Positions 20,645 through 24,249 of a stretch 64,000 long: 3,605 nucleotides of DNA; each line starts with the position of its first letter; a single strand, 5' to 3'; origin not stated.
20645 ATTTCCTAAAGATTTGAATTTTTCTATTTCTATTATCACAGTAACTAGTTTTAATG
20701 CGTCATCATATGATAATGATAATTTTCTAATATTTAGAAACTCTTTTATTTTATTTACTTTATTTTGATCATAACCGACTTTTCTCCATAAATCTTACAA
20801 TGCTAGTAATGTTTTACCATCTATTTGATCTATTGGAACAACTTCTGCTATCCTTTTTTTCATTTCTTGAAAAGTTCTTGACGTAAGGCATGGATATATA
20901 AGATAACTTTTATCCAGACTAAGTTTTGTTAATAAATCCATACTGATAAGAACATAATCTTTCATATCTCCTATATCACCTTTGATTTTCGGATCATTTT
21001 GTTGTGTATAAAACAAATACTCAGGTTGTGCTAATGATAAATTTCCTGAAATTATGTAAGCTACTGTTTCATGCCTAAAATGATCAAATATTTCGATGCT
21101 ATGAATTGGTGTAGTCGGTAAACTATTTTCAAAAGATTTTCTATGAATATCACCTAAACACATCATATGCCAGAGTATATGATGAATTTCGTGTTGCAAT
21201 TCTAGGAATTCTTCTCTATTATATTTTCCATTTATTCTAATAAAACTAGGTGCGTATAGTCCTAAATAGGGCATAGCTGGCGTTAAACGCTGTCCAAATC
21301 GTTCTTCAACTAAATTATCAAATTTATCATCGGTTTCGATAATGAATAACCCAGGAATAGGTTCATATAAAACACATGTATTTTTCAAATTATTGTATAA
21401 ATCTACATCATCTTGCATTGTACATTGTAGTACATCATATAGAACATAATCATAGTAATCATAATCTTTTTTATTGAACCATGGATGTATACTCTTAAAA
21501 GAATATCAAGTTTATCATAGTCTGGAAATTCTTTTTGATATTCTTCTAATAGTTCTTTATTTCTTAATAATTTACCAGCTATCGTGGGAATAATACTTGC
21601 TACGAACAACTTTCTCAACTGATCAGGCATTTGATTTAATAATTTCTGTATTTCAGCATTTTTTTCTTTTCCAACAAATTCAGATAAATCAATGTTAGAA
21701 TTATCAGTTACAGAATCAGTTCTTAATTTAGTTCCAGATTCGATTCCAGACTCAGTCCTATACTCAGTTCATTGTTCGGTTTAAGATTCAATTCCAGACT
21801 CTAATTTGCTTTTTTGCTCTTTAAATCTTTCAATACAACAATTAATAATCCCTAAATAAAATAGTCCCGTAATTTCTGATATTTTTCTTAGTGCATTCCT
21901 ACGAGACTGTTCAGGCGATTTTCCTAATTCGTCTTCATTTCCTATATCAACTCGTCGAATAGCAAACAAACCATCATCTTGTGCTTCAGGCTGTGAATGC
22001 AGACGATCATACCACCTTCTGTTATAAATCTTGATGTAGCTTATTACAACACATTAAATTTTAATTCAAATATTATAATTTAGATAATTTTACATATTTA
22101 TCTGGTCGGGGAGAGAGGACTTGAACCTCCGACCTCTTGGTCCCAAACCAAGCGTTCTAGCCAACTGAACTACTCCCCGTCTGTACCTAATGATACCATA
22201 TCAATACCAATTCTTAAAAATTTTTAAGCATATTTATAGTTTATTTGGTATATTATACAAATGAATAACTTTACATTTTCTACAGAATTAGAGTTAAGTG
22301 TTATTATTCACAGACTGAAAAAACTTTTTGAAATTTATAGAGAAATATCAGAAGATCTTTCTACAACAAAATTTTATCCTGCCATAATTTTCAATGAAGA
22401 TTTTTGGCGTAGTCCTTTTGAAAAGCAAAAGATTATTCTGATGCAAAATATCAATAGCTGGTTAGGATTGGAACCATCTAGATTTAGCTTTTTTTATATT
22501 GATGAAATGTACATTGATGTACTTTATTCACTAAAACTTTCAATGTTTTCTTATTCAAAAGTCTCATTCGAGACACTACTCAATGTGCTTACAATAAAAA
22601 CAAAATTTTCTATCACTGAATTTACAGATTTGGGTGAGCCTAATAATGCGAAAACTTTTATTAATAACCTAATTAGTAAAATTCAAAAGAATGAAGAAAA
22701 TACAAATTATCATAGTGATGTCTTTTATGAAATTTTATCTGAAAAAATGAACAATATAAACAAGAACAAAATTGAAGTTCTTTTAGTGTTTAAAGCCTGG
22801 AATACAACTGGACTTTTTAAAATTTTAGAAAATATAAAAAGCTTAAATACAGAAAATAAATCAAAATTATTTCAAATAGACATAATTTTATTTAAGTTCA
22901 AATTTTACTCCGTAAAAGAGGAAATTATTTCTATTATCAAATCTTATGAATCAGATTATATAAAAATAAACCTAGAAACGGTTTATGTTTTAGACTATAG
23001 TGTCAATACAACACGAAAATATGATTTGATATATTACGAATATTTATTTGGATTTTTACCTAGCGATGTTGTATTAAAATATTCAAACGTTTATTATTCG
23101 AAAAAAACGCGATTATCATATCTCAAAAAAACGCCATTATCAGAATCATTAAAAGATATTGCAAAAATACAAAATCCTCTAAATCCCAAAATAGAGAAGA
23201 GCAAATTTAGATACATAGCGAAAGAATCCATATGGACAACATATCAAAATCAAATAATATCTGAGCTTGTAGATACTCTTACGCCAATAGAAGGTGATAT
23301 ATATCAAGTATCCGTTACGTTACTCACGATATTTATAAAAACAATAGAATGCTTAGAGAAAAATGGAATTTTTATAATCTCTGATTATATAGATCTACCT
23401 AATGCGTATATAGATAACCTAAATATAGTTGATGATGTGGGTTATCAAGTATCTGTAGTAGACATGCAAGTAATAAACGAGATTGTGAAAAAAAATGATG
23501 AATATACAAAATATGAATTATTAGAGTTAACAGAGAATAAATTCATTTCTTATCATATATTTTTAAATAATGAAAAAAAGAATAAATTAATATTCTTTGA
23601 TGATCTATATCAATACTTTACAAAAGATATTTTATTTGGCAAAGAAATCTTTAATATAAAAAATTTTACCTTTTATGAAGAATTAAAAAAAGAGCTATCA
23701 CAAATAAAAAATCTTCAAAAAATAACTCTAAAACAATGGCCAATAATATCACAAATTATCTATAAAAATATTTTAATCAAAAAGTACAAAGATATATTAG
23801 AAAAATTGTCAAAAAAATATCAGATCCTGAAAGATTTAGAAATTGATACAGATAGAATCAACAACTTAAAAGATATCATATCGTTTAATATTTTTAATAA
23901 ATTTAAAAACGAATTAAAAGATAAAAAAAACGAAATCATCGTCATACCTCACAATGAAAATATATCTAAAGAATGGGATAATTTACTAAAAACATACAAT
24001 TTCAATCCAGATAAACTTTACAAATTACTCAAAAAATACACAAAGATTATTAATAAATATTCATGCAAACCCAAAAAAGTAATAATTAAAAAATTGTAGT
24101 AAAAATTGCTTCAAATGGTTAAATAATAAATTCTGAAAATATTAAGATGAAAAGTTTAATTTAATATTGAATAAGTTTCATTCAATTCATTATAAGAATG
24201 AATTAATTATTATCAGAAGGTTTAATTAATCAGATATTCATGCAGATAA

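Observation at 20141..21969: HExxH-motif gene next to tRNA-Pro, broken into five fragments that share a reading frame across TAA codons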

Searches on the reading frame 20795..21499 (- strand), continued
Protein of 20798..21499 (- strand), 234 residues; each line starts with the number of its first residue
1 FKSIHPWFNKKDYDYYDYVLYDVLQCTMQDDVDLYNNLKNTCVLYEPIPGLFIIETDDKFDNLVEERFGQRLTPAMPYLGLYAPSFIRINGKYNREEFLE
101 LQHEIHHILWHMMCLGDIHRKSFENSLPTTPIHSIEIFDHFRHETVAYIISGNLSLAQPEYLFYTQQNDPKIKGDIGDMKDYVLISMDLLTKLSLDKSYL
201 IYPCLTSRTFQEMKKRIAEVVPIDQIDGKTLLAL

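Call 81: find_related_loci(query=A6, collection=viral_contigs, flank=8000)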
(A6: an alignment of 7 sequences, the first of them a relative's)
Query A6 (523 aa) in viral_contigs; peptide patterns used: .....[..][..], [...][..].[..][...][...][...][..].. (x = any residue, [..] = any of these).
180 stretches matched a pattern, but none encodes a relative of the query by tblastn (E <= 1e-3).
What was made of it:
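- Tried and rejected: A6 found no relative (call 81).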

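Call 82: find_related_loci(query=A6, collection=genome_contigs, flank=7000)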
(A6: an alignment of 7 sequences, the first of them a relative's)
Query A6 (523 aa) in genome_contigs; peptide patterns used: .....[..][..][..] (x = any residue, [..] = any of these).
98 stretches matched a pattern; 10 encode a relative of the query (tblastn E <= 1e-3); 10 distinct loci.
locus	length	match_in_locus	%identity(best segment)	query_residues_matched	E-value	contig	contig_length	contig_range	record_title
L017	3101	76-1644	100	1-523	0e+0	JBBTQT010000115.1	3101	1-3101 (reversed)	MAG: Patescibacteria group bacterium isolate H41-bin209_1 H41_bin209_1_000000000115, whole genome shotgun sequence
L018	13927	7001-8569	72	1-523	0e+0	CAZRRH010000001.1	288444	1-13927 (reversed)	MAG TPA_asm: uncultured Candidatus Saccharibacteria bacterium isolate binchicken_co115_314 genome assembly, contig: NODE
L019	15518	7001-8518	66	18-523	0e+0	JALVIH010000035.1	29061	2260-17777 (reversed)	MAG: bacterium isolate A1_metabat1_scaf2bin.058 A1_NODE_363_length_29061_cov_2.334382, whole genome shotgun sequence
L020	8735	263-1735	44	34-523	6e-132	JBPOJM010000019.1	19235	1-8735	MAG: Patescibacteria group bacterium isolate MAG_3749 c_000000617859, whole genome shotgun sequence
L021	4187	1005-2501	37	33-523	2e-116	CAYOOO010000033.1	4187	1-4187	MAG TPA_asm: uncultured Gammaproteobacteria bacterium isolate binchicken_co110_106 genome assembly, contig: NODE_47767_l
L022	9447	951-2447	37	33-523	6e-115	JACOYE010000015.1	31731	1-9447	MAG: Candidatus Microgenomates bacterium isolate NC_groundwater_171_Ag_S-0.1um_39_14 S4_GD2017_2_S1_scaffold_836, whole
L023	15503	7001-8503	36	19-523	6e-109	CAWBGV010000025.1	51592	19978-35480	MAG: Candidatus Doudnabacteria bacterium isolate MFD04780.bin.2.152 genome assembly, contig: contig_38203, whole genome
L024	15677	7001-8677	32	30-517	3e-72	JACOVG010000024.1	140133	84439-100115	MAG: Candidatus Omnitrophota bacterium isolate NC_groundwater_94_Ag_S2p5_63_724 S_2p5_S6_170907_scaffold_2129508, whole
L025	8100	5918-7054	34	142-510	9e-63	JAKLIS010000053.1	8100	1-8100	MAG: Elusimicrobia bacterium isolate RA.bin92 RA.bin92_53, whole genome shotgun sequence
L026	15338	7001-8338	28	97-523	2e-52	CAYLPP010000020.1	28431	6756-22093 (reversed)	MAG TPA_asm: uncultured bacterium isolate SRP342105_co1_308 genome assembly, contig: NODE_2163_length_28431_cov_9.953764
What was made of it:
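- Tried and rejected: With a family alignment it found 10 loci (call 82).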

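Call 89: search_protein_families(library=pfam, max_evalue=0.0001, proteins=[L020:3105-5747:-, L020:5849-6589:-, L020:6657-7361:+, L019:4915-6426:+, L019:8891-9682:+, L019:10107-11123:+, L018:6121-6630:+, L018:8878-9597:+, L023:5325-6905:+, L023:4378-5298:+])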
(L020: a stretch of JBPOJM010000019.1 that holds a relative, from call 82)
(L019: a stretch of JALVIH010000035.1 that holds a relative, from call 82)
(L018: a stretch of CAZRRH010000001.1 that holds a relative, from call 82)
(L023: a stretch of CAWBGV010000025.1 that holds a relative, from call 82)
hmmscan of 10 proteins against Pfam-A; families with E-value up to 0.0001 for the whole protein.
L020:3105-5747:- (880 aa): 15 families
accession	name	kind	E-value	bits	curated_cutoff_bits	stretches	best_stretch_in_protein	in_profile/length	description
PF07724.20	AAA_2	-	3.4e-71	239.1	27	1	603-782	1-166/166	AAA domain (Cdc48 subfamily)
PF17871.7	AAA_lid_9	-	1.4e-33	115.3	22.8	1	346-447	1-102/104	AAA lid domain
PF10431.15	ClpB_D2-small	-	1.1e-26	93.1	21.9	1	789-868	2-81/81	C-terminal, D2-small domain, of ClpB protein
PF02861.25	Clp_N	-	2.7e-24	85.5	20.7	2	96-147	1-53/53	Clp amino terminal domain, pathogenicity island component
PF00004.35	AAA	-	4e-24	86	21.2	2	205-319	2-109/131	ATPase family associated with various cellular activities (AAA)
PF07728.20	AAA_5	-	2e-17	63.9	22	1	608-728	2-124/139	AAA domain (dynein-related subfamily)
PF13191.12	AAA_16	-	4.1e-12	47.3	32.6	1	182-226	2-49/167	AAA ATPase domain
PF13401.12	AAA_22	-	7.9e-12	46.1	27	0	608-703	8-110/130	AAA domain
PF00158.32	Sigma54_activat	-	1.9e-09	37.9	20.2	1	606-726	23-143/168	Sigma-54 interaction domain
PF12775.13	AAA_7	-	5.9e-07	29.6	25.8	0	607-656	35-84/181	P-loop containing dynein motor region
PF23569.1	NBD_SMAX1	-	1.4e-06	28.6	27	1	186-286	16-119/212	SMAX1 nucleotide binding domain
PF20720.3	nSTAND3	-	2.6e-06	27.6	27.2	0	609-647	21-59/155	Novel STAND NTPase 3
PF13173.12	AAA_14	-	8e-05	23.1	27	0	609-704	6-88/129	AAA domain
PF01695.23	IstB_IS21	-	9.5e-05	22.4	24.1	0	609-628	96-115/238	IstB-like ATP binding protein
PF05729.18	NACHT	-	9.6e-05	22.7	26.7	0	205-233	4-32/167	NACHT domain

L020:5849-6589:- (246 aa): 0 families

L020:6657-7361:+ (234 aa): 1 family
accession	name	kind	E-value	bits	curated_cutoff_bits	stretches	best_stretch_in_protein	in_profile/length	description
PF00590.25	TP_methylase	-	5.4e-31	108.6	27.8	1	4-205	1-211/212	Tetrapyrrole (Corrin/Porphyrin) Methylases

L019:4915-6426:+ (503 aa): 4 families
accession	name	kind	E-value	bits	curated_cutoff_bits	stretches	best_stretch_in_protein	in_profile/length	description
PF00005.33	ABC_tran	-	4.4e-31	108.8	25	1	278-427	1-137/137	ABC transporter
PF00664.28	ABC_membrane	-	4.6e-23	82.7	28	1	3-214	61-273/274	ABC transporter transmembrane region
PF02463.25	SMC_N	-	3.6e-06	27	40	0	398-470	136-212/220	RecF/RecN/SMC N terminal domain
PF13401.12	AAA_22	-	9.8e-05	23.1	27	0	287-437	4-104/130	AAA domain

L019:8891-9682:+ (263 aa): 1 family
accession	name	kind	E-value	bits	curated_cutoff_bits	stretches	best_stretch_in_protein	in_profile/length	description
PF04055.27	Radical_SAM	-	3e-12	47.5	29.5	1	27-180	4-154/166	Radical SAM superfamily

L019:10107-11123:+ (338 aa): 1 family
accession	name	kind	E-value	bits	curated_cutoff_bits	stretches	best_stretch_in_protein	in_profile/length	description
PF00579.31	tRNA-synt_1b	-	1.9e-68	231.4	21.1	1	4-285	7-291/292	tRNA synthetases class I (W and Y)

L018:6121-6630:+ (169 aa): 2 families
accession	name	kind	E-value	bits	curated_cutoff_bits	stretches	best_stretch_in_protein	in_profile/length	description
PF10881.14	DUF2726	-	5.2e-30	104.2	24.7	1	42-161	4-125/126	Protein of unknown function (DUF2726)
PF18741.7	MTES_1575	-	3.1e-05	24.4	38.2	1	86-148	18-80/96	REase_MTES_1575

L018:8878-9597:+ (239 aa): 1 family
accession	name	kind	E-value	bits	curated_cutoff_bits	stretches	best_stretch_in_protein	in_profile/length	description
PF01177.27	Asp_Glu_race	-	1.6e-37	129.8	31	1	9-224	1-210/211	Asp/Glu/Hydantoin racemase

L023:5325-6905:+ (526 aa): 0 families

L023:4378-5298:+ (306 aa): 1 family
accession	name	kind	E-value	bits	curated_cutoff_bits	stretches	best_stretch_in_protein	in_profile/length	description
PF00589.27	Phage_integrase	-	4e-22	79.2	27.1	1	118-285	6-170/172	Phage integrase family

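Call 94: find_homologous_proteins(query=P0001, max_evalue=0.001)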
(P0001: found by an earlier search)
Query P0001 (207 aa): 1 proteins with E <= 0.001 among 49 candidates.
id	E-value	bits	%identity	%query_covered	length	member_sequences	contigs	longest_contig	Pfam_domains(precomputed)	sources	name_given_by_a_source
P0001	4.2e-137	472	100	100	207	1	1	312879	-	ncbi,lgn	-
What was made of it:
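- Tried and rejected: With the 207-aa ORF as query it worked and found only the ORF itself (call 94).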

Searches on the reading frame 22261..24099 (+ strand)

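Call 8: search_protein_families(library=pfam, max_evalue=1, proteins=[window:22261-24099:+])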
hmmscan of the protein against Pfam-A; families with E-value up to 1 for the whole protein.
window:22261-24099:+ (612 aa): 1 family
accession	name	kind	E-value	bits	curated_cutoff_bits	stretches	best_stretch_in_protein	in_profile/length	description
PF24959.1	FH3_FHOD1-3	-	0.054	13.7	27.4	1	153-205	32-84/136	FHOD1/3 FH3 domain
